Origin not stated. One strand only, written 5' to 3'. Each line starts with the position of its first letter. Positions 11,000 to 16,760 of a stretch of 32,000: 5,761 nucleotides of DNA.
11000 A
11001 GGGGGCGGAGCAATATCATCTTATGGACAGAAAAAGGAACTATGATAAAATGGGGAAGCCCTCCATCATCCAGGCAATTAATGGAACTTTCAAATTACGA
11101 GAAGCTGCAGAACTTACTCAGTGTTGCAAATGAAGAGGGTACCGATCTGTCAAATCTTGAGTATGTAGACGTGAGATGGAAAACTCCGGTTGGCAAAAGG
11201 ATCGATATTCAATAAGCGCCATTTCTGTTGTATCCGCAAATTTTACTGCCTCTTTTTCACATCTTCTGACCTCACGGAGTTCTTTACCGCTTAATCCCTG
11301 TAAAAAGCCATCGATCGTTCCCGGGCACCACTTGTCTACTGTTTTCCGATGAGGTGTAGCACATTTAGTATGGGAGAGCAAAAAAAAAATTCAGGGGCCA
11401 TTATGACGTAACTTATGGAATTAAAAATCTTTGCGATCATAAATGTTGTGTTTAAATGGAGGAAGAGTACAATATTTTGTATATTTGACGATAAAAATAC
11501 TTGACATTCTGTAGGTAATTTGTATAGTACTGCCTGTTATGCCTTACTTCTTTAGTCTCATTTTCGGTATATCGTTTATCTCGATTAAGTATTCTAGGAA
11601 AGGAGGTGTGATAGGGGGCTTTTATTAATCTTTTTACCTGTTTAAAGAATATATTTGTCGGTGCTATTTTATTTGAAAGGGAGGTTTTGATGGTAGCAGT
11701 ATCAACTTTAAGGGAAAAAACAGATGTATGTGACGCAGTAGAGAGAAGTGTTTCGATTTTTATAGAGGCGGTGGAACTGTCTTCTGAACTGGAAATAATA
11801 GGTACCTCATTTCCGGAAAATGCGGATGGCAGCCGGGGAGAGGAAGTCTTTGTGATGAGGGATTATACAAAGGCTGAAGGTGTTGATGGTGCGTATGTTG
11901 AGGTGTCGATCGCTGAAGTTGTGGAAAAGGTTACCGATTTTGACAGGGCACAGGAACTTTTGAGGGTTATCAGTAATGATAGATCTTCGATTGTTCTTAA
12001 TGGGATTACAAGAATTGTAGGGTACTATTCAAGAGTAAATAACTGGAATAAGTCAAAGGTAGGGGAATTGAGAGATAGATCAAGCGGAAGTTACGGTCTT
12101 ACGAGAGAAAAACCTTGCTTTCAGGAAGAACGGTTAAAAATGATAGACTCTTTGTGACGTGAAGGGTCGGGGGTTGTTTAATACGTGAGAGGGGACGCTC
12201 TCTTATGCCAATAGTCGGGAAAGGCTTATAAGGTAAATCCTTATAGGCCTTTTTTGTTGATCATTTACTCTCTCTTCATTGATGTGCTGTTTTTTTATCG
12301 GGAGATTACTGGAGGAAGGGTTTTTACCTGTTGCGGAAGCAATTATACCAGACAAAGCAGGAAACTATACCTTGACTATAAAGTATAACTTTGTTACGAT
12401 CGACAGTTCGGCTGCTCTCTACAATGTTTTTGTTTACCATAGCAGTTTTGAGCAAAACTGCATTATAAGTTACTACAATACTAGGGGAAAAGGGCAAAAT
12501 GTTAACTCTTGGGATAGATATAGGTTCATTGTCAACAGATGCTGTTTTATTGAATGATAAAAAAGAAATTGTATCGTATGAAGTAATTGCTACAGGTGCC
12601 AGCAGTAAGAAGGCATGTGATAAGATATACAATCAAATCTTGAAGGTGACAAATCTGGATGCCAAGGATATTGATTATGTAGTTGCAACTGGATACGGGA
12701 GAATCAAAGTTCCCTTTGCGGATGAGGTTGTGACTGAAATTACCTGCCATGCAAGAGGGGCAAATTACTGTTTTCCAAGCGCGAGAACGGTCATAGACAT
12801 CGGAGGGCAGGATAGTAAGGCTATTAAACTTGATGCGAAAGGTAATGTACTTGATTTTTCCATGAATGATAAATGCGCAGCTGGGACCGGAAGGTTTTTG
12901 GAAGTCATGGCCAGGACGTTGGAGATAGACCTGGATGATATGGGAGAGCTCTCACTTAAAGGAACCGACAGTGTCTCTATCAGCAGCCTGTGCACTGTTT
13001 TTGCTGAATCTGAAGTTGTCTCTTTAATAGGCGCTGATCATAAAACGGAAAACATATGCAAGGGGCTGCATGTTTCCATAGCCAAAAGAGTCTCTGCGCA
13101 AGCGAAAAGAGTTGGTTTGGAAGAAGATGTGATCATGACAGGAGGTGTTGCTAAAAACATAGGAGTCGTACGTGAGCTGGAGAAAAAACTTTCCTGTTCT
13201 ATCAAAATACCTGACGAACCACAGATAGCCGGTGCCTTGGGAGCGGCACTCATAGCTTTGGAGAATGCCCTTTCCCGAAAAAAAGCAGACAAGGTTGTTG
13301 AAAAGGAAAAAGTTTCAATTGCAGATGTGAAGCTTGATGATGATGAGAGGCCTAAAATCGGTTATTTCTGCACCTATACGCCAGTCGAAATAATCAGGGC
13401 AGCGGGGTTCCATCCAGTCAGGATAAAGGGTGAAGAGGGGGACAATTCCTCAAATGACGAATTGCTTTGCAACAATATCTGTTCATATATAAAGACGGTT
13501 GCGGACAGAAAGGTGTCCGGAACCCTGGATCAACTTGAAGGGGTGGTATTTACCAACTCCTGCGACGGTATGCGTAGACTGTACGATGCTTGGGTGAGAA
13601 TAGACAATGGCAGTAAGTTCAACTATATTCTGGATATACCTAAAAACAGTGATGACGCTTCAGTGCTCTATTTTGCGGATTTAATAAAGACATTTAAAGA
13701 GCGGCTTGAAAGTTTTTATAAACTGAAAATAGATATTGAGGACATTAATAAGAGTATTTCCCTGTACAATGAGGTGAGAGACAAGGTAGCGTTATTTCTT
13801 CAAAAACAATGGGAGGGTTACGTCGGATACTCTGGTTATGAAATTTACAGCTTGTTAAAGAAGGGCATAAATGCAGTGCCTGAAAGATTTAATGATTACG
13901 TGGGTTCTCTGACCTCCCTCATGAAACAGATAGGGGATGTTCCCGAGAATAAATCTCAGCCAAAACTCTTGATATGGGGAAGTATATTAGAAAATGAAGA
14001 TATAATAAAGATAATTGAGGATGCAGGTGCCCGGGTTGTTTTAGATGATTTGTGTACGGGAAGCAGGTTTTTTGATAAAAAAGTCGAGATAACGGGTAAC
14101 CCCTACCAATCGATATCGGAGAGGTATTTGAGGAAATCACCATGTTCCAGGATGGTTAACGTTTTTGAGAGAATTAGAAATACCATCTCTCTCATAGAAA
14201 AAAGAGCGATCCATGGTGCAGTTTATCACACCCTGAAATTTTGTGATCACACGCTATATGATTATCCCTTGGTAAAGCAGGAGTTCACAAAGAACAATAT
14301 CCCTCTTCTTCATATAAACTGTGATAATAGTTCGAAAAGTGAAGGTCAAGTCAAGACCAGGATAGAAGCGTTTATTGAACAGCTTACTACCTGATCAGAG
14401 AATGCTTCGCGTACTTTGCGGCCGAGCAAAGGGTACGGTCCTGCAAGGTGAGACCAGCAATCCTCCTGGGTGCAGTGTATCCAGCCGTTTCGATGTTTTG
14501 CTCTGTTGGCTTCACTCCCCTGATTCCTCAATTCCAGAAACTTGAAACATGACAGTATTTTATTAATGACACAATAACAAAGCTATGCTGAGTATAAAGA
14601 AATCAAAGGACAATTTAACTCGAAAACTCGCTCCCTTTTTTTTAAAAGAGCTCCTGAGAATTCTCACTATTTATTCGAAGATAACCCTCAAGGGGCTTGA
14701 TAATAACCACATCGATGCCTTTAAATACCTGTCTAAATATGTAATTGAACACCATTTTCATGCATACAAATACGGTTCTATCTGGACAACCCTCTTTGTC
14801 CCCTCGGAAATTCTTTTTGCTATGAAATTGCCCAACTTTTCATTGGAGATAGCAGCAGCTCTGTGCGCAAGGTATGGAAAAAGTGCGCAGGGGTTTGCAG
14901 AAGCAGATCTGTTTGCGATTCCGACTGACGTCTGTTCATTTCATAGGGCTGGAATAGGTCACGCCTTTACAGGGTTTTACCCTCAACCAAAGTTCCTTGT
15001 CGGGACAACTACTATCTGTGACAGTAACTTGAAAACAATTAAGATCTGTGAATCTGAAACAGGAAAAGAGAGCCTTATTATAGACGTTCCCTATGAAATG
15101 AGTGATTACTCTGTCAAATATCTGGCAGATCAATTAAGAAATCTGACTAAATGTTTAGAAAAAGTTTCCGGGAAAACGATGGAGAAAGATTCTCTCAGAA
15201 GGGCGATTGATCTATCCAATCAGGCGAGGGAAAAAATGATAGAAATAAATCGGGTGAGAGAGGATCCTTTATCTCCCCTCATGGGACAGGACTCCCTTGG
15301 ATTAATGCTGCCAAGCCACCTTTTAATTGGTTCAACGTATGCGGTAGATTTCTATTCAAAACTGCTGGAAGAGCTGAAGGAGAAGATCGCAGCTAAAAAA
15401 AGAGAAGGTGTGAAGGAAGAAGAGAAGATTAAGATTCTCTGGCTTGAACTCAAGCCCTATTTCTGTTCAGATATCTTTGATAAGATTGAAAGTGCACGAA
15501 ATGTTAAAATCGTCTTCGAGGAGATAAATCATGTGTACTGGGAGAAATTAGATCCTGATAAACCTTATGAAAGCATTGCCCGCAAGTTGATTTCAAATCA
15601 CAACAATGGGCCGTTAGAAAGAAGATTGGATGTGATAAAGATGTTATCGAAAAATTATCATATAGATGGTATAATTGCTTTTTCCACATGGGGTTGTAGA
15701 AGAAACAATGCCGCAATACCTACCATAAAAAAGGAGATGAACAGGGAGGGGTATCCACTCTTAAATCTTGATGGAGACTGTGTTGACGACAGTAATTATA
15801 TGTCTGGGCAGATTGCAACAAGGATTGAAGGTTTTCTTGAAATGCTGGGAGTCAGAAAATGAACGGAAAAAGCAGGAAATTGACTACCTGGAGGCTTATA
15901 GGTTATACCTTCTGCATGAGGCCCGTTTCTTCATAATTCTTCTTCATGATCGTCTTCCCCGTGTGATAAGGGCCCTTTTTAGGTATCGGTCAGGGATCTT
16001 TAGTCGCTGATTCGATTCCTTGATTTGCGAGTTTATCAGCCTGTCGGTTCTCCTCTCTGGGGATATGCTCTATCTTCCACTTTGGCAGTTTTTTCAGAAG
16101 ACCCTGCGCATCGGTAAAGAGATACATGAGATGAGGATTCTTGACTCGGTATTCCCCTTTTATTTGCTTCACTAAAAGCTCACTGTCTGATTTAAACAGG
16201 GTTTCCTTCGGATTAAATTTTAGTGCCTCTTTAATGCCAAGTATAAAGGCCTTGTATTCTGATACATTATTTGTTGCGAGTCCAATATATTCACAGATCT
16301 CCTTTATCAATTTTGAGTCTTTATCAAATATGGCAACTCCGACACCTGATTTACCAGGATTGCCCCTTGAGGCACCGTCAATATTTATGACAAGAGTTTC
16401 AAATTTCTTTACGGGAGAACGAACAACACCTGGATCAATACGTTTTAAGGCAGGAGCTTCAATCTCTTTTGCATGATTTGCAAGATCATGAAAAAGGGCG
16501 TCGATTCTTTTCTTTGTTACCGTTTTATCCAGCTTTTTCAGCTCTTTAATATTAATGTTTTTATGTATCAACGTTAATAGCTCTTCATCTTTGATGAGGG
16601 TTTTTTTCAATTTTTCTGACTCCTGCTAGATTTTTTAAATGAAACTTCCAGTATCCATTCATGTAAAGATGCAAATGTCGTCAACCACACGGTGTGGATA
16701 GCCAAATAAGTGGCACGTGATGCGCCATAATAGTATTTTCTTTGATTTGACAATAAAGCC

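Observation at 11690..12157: Stand-alone NrdD C-terminal homologue lacking the Zn-ribbon: a possible 'spare-part' glycyl-radical protein for class III RNR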

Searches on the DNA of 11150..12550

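Call 20: search_rna_families(source=window, start=11150, end=12550, threshold=evalue, max_evalue=1)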
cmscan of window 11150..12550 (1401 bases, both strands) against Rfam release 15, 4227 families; matches with E-value up to 1: 1.
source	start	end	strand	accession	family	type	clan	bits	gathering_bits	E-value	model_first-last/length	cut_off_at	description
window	11427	11491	+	RF04238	mir-4012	Gene; miRNA;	-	19.7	80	0.91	1-63/63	no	mir-4012 microRNA precursor family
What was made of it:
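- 11598..11610 (+): Purine-rich SD-like block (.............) inside the roughly 155-nt leader; role unknown. No Rfam match (call 20).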

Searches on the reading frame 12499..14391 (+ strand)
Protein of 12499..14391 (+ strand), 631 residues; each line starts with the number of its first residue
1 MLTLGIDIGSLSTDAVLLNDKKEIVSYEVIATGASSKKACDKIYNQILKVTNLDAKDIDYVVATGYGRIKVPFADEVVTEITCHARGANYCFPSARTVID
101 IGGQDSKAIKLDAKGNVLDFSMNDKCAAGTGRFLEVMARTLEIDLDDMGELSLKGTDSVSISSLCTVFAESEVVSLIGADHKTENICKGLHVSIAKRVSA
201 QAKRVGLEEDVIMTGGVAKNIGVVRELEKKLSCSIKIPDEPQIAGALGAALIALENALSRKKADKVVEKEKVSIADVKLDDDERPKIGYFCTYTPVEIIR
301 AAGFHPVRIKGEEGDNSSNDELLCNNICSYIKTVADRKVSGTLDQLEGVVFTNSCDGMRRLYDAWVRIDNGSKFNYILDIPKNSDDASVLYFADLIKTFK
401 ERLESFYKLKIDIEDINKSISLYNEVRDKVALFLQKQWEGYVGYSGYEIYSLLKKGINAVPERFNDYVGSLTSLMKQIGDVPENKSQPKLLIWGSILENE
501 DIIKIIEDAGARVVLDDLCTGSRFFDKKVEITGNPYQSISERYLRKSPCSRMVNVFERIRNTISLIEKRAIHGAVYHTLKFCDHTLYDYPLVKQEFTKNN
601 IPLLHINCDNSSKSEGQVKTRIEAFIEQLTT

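Call 8: search_protein_families(library=pfam, proteins=[window:12499-14391:+], max_evalue=0.001)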
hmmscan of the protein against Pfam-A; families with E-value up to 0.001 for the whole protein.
window:12499-14391:+ (631 aa): 2 families
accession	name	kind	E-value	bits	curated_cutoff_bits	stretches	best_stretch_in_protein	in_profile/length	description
PF06050.19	HGD-D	-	8.4e-80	269.3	28.4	1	291-629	1-342/342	2-hydroxyglutaryl-CoA dehydratase, D-component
PF01869.26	BcrAD_BadFG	-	2.3e-71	241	31.5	1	4-253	1-271/271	BadF/BadG/BcrA/BcrD ATPase family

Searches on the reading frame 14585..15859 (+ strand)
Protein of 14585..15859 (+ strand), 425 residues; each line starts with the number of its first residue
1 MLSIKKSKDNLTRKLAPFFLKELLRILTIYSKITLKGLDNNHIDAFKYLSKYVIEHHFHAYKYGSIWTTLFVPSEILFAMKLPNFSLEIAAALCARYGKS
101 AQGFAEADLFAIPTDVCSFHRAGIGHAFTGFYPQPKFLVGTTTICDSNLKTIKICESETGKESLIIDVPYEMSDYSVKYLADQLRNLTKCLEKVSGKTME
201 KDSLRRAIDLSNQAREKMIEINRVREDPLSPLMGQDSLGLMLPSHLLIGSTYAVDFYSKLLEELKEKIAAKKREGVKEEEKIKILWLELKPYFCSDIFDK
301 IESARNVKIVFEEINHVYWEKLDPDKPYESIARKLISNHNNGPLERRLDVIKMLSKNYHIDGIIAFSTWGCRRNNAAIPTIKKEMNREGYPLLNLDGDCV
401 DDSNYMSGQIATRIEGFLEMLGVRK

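Call 8: search_protein_families(library=pfam, proteins=[window:14585-15859:+], max_evalue=0.001)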
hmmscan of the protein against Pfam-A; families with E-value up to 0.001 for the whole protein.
window:14585-15859:+ (425 aa): 1 family
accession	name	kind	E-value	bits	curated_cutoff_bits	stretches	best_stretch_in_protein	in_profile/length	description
PF06050.19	HGD-D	-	1.2e-72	245.8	28.4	1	70-421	2-342/342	2-hydroxyglutaryl-CoA dehydratase, D-component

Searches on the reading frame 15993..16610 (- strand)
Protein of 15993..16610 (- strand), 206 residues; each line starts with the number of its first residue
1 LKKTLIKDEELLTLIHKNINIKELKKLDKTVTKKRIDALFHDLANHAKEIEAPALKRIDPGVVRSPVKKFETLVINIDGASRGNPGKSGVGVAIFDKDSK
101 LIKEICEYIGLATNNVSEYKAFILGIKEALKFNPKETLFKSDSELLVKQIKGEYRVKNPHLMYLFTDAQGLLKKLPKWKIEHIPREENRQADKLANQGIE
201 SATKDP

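Call 8: search_protein_families(library=pfam, proteins=[window:15993-16610:-], max_evalue=0.001)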
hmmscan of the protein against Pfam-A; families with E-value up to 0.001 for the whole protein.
window:15993-16610:- (206 aa): 2 families
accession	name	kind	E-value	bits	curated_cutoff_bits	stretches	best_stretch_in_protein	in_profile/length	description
PF13456.12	RVT_3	-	3.4e-23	82.3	21.6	1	76-197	1-122/123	Reverse transcriptase-like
PF00075.30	RNase_H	-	1.1e-09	39.1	25.8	1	73-199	4-140/141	RNase H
